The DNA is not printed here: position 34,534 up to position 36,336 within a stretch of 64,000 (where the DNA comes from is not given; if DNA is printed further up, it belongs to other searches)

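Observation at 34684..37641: Operon of two Cas4/RecB-like PD-(D/E)xK nucleases with a ClpP-fold protease, without CRISPR or other cas genes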

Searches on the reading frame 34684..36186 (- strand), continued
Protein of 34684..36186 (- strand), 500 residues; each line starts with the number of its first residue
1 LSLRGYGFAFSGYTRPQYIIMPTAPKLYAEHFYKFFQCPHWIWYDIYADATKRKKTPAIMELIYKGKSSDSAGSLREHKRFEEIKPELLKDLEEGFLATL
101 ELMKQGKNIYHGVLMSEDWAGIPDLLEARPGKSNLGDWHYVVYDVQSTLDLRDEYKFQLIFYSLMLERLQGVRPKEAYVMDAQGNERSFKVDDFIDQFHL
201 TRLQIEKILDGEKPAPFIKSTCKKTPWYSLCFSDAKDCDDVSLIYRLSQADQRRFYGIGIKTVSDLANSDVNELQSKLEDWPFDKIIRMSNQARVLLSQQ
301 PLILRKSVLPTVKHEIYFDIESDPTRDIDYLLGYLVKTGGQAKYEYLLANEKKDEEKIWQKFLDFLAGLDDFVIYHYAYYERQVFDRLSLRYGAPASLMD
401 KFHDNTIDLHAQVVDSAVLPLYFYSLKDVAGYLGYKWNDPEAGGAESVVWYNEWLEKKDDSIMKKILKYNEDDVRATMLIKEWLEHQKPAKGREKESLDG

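Call 59: get_annotated_region(hit=H9, flank=6000)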
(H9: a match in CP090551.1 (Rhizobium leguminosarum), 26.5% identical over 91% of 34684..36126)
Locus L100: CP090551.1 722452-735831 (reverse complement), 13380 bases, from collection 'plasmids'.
description: Rhizobium leguminosarum strain TpK plasmid pRL1, complete sequence
organism: Rhizobium leguminosarum (NCBI taxid 384)
taxonomy: Bacteria; Pseudomonadota; Alphaproteobacteria; Hyphomicrobiales; Rhizobiaceae; Rhizobium; Rhizobium leguminosarum
host: -; source: Trifolium pratense,Cell culture,Plant nodule; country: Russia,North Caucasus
typing (MOB-suite, as given by PLSDB): conjugative; relaxase MOBQ; mating-pair formation MPF_T
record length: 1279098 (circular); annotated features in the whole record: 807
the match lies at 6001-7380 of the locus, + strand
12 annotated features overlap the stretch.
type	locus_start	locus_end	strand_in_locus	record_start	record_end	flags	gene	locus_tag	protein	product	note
CDS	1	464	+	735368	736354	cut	-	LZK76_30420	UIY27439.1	ATP-binding cassette domain-containing protein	-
CDS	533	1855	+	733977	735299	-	-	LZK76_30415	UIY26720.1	NtaA/DmoA family FMN-dependent monooxygenase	-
CDS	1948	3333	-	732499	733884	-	-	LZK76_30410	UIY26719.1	FAD/NAD(P)-binding protein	-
CDS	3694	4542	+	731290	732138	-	cysE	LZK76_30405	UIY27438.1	serine O-acetyltransferase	-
CDS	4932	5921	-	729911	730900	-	-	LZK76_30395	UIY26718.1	WYL domain-containing protein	-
CDS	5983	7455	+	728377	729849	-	-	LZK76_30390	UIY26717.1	TM0106 family RecB-like putative nuclease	-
CDS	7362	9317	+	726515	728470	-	-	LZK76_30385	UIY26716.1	DNA2/NAM7 family helicase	-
CDS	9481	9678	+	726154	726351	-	-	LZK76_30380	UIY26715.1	hypothetical protein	-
CDS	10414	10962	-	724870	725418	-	-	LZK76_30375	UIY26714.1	ATP-dependent Clp protease proteolytic subunit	-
CDS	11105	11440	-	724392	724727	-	-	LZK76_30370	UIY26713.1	hypothetical protein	-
CDS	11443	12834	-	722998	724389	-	-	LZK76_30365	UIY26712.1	ThiF family adenylyltransferase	-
CDS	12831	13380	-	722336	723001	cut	-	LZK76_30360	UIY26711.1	hypothetical protein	-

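Call 60: get_annotated_region(hit=H2, flank=6000)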
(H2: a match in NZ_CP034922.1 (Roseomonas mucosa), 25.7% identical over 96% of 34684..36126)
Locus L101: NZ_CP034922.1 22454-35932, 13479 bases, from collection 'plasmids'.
description: Roseomonas mucosa strain HV1 plasmid p3-HV1, complete sequence
organism: Roseomonas mucosa (NCBI taxid 207340)
taxonomy: Bacteria; Pseudomonadota; Alphaproteobacteria; Rhodospirillales; Acetobacteraceae; Roseomonas; Roseomonas mucosa
host: -; source: Homo sapiens,tissue sample,Clinical, healthy, human skin; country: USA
typing (MOB-suite, as given by PLSDB): non-mobilizable
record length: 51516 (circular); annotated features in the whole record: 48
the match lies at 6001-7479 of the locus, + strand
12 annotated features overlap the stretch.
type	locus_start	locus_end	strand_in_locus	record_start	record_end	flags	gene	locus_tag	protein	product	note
CDS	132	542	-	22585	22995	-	-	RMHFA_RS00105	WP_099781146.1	type II toxin-antitoxin system VapC family toxin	-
CDS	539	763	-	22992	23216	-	vapB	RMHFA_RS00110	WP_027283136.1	type II toxin-antitoxin system VapB family antitoxin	-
CDS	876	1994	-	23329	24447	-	-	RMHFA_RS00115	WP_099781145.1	site-specific integrase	GO:0015074 - DNA integration [Evidence IEA]; GO:0006310 - DNA recombination [Evidence IEA]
CDS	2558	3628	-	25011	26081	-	-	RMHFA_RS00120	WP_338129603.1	DNA/RNA non-specific endonuclease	-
CDS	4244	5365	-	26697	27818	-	-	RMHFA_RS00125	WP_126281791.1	hypothetical protein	-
CDS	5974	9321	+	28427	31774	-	-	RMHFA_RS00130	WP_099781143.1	TM0106 family RecB-like putative nuclease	-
CDS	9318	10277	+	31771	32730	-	-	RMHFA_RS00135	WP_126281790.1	hypothetical protein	-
CDS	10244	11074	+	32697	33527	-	-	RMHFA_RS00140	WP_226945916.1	hypothetical protein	-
CDS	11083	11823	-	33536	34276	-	-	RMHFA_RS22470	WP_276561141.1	HNH endonuclease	-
CDS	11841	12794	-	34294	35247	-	-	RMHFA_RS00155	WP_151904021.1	hypothetical protein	-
CDS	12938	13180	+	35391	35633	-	-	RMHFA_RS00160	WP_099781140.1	hypothetical protein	-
CDS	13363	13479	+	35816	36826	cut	-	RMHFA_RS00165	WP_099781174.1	hypothetical protein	-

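Call 61: get_annotated_region(hit=H5, flank=6000)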
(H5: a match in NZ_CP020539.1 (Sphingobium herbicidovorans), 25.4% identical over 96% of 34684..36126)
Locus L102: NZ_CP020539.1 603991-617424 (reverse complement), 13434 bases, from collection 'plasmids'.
description: Sphingobium herbicidovorans strain MH plasmid pMSHV, complete sequence
organism: Sphingobium herbicidovorans (NCBI taxid 76947)
taxonomy: Bacteria; Pseudomonadota; Alphaproteobacteria; Sphingomonadales; Sphingomonadaceae; Sphingobium; Sphingobium herbicidovorans
host: -; source: cell culture,soil; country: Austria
typing (MOB-suite, as given by PLSDB): conjugative; replicon rep_cluster_545; relaxase MOBP; mating-pair formation MPF_T
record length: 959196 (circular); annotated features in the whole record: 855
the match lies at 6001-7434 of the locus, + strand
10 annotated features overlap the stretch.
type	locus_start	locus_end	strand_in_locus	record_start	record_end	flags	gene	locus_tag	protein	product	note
CDS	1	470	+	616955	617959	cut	virB11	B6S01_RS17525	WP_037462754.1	P-type DNA transfer ATPase VirB11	GO:0044097 - secretion by the type IV secretion system [Evidence IEA]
CDS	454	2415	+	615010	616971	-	-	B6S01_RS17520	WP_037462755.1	type IV secretory system conjugative DNA transfer family protein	-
CDS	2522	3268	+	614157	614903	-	-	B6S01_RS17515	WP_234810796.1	LPD7 domain-containing protein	-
CDS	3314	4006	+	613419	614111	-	-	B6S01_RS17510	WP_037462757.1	HEPN domain-containing protein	-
CDS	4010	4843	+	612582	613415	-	-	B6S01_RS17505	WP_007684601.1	DUF3883 domain-containing protein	-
CDS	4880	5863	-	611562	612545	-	-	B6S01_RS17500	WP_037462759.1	WYL domain-containing protein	-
CDS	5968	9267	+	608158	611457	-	-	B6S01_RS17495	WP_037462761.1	TM0106 family RecB-like putative nuclease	-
CDS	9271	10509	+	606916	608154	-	-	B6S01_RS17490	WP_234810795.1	DNA repair exonuclease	-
CDS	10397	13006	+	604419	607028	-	-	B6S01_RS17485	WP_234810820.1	AAA family ATPase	GO:0006302 - double-strand break repair [Evidence IEA]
CDS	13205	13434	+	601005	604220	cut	-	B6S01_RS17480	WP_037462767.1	site-specific DNA-methyltransferase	GO:0009307 - DNA restriction-modification system [Evidence IEA]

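Call 62: get_annotated_region(hit=H4, flank=5000)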
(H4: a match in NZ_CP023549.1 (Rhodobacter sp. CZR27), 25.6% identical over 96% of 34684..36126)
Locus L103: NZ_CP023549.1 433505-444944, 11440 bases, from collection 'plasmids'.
description: Rhodobacter sp. CZR27 plasmid unnamed1, complete sequence
organism: Rhodobacter sp. CZR27 (NCBI taxid 2033869)
taxonomy: Bacteria; Pseudomonadota; Alphaproteobacteria; Rhodobacterales; Paracoccaceae; Rhodobacter; Rhodobacter sp. CZR27
host: -; source: cell culture,paddy soil; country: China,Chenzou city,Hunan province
typing (MOB-suite, as given by PLSDB): non-mobilizable
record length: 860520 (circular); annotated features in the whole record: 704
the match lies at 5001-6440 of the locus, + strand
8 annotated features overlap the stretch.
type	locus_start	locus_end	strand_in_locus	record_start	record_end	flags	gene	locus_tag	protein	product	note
CDS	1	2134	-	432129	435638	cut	-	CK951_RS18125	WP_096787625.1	DUF3883 domain-containing protein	-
CDS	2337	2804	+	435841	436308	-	-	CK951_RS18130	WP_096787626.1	hypothetical protein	-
CDS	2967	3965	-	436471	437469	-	-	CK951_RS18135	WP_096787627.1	WYL domain-containing protein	-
CDS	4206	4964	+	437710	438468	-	-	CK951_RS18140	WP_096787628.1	hypothetical protein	-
CDS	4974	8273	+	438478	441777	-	-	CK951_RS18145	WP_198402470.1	TM0106 family RecB-like putative nuclease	-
CDS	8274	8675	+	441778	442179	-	-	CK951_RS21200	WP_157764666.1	hypothetical protein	-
CDS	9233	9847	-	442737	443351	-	-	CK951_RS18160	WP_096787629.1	recombinase family protein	-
CDS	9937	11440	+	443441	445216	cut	-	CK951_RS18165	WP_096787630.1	inositol monophosphatase family protein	-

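Call 63: get_annotated_region(hit=H13, flank=5000)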
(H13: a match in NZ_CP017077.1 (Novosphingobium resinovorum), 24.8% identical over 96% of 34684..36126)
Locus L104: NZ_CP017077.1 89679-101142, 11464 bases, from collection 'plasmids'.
description: Novosphingobium resinovorum strain SA1 plasmid pSA2, complete sequence
organism: Novosphingobium resinovorum (NCBI taxid 158500)
taxonomy: Bacteria; Pseudomonadota; Alphaproteobacteria; Sphingomonadales; Sphingomonadaceae; Novosphingobium; Novosphingobium resinovorum
host: -; source: single cell,soil; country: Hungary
typing (MOB-suite, as given by PLSDB): conjugative; relaxase MOBF; mating-pair formation MPF_F
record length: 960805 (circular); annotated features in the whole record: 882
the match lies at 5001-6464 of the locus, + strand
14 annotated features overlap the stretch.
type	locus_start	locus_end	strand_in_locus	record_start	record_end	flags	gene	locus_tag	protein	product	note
CDS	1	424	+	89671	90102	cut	arsC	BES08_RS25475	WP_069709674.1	arsenate reductase (glutaredoxin)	GO:0046685 - response to arsenic-containing substance [Evidence IEA]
CDS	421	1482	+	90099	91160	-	arsB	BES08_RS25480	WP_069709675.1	ACR3 family arsenite efflux transporter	GO:0046685 - response to arsenic-containing substance [Evidence IEA]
CDS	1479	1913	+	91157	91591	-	-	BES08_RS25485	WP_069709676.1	GNAT family N-acetyltransferase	-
CDS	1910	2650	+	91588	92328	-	arsH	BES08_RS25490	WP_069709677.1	arsenical resistance protein ArsH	GO:0046685 - response to arsenic-containing substance [Evidence IEA]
CDS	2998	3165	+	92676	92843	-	-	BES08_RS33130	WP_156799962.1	hypothetical protein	-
CDS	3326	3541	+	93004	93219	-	-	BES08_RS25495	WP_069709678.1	hypothetical protein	-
CDS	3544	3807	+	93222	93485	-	-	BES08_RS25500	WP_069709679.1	DUF3892 domain-containing protein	-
CDS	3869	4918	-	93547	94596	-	-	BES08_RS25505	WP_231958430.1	WYL domain-containing protein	-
CDS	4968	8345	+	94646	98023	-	-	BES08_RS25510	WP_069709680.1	TM0106 family RecB-like putative nuclease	-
CDS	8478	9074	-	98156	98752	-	-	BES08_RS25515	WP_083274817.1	SOS response-associated peptidase family protein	GO:0006974 - DNA damage response [Evidence IEA]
CDS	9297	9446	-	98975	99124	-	-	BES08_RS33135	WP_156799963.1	hypothetical protein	-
CDS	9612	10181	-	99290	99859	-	-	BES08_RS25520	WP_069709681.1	alpha-ketoglutarate-dependent dioxygenase AlkB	-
CDS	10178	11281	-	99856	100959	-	dinB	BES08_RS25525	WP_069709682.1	DNA polymerase IV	GO:0006281 - DNA repair [Evidence IEA]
CDS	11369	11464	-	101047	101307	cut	-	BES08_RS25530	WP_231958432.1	hypothetical protein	-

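Call 64: get_annotated_region(hit=H12, flank=5000)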
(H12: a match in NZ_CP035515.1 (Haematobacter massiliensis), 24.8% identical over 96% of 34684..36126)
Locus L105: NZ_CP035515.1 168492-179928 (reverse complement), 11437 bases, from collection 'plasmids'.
description: Haematobacter massiliensis strain OT1 plasmid pOT1-5, complete sequence
organism: Haematobacter massiliensis (NCBI taxid 195105)
taxonomy: Bacteria; Pseudomonadota; Alphaproteobacteria; Rhodobacterales; Paracoccaceae; Haematobacter; Haematobacter massiliensis
host: -; source: single cell,human skin swab; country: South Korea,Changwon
typing (MOB-suite, as given by PLSDB): non-mobilizable; mating-pair formation MPF_T
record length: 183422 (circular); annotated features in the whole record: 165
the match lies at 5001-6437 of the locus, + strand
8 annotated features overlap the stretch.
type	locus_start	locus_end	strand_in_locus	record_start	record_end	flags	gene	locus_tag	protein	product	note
CDS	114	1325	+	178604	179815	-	-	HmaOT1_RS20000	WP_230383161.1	helix-turn-helix domain-containing protein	-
CDS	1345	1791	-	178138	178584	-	-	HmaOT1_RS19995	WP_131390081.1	bifunctional (p)ppGpp synthetase/guanosine-3',5'-bis(diphosphate) 3'-pyrophosphohydrolase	-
CDS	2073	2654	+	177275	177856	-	-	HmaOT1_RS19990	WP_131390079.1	rhomboid family intramembrane serine protease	-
CDS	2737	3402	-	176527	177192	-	-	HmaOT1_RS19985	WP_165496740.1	HEPN domain-containing protein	-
CDS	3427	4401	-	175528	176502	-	-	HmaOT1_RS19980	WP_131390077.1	WYL domain-containing protein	-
CDS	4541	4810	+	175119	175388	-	-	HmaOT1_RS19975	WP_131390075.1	hypothetical protein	-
CDS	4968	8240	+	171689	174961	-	-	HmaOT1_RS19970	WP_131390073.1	TM0106 family RecB-like putative nuclease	-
CDS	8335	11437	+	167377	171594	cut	-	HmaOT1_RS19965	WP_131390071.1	hypothetical protein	-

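Call 65: search_protein_families(library=pfam, proteins=[L101:5974-9321:+, L102:5968-9267:+], max_evalue=0.001)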
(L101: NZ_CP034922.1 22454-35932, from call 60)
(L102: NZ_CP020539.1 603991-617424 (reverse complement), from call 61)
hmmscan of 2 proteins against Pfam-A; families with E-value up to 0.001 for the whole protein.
L101:5974-9321:+ (1115 aa): 5 families
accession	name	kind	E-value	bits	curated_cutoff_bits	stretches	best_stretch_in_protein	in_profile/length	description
PF13482.12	RNase_H_2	-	1.3e-27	97.2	22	1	324-497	1-164/165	RNase_H superfamily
PF13087.12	AAA_12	-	2.5e-24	86.4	27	1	910-1087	18-193/195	AAA domain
PF13604.12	AAA_30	-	9.7e-09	35.7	27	1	730-879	16-130/191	AAA domain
PF13086.12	AAA_11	-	2.4e-08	34.5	27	0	731-778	15-70/257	AAA domain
PF13245.12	AAA_19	-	1.4e-07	32.2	25.1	1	728-877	7-129/134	AAA domain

L102:5968-9267:+ (1099 aa): 6 families
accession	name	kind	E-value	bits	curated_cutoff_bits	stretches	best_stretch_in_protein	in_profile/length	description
PF13482.12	RNase_H_2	-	1.7e-28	100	22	1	312-485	1-165/165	RNase_H superfamily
PF13087.12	AAA_12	-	1.4e-25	90.5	27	1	892-1065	17-193/195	AAA domain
PF13086.12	AAA_11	-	2.6e-18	67.1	27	2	800-864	187-254/257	AAA domain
PF13604.12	AAA_30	-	3.7e-11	43.6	27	1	704-867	10-135/191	AAA domain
PF13245.12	AAA_19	-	1.3e-09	38.8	25.1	1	705-863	4-132/134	AAA domain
PF01443.25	Viral_helicase1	-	0.00028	21.2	21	0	824-863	59-100/228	Viral superfamily 1 RNA helicase core domain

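Call 75: search_protein_families(library=pfam, proteins=[L020:9393-9923:+, L027:6796-7377:+, L079:5827-6204:+, L077:6765-7259:+], max_evalue=0.01)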
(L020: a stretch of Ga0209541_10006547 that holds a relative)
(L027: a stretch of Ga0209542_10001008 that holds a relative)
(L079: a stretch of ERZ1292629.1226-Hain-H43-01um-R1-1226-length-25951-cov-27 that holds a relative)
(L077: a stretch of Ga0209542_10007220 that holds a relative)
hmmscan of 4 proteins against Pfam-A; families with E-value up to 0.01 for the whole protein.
L020:9393-9923:+ (176 aa): 1 family
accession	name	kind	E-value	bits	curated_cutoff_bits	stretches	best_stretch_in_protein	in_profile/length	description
PF20803.2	PaaX_M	-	6.9e-23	81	24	1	92-169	3-80/83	PaaX protein central Cas2-like domain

L027:6796-7377:+ (193 aa): 1 family
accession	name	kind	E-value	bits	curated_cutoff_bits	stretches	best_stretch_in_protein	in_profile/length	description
PF14464.11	Prok-JAB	-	0.00017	21.9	25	1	13-97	5-79/114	Prokaryotic homologs of the JAB domain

L079:5827-6204:+ (125 aa): 0 families

L077:6765-7259:+ (164 aa): 0 families

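Call 103: search_protein_representatives(protein=window:34684-36126:-)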
Query: 480 residues. Proteins with E-value up to 0.001 (for the whole library): 4239; up to 1e-10: 2118; up to 1e-30: 326. The best 150 are listed.
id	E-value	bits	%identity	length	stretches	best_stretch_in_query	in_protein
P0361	4.1e-177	606.3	57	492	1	7-479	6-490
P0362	1.2e-146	505.9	63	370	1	8-360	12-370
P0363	8.2e-110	384.3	68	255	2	150-316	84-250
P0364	3.1e-107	375.8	43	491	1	7-466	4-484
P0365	1.6e-103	363.6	38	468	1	7-463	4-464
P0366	5.3e-101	355.3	38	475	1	7-466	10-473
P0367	1.5e-97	343.9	39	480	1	8-473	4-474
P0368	1.6e-96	340.5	45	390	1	111-466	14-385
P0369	2.0e-94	333.6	36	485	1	6-469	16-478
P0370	8.8e-93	328.2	36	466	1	8-467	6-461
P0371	1.3e-89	317.7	36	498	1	2-465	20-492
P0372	3.4e-89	316.3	36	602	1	10-465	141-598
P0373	1.6e-86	307.5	36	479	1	7-465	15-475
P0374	7.9e-86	305.2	36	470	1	6-466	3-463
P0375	8.9e-86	305.1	34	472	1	8-471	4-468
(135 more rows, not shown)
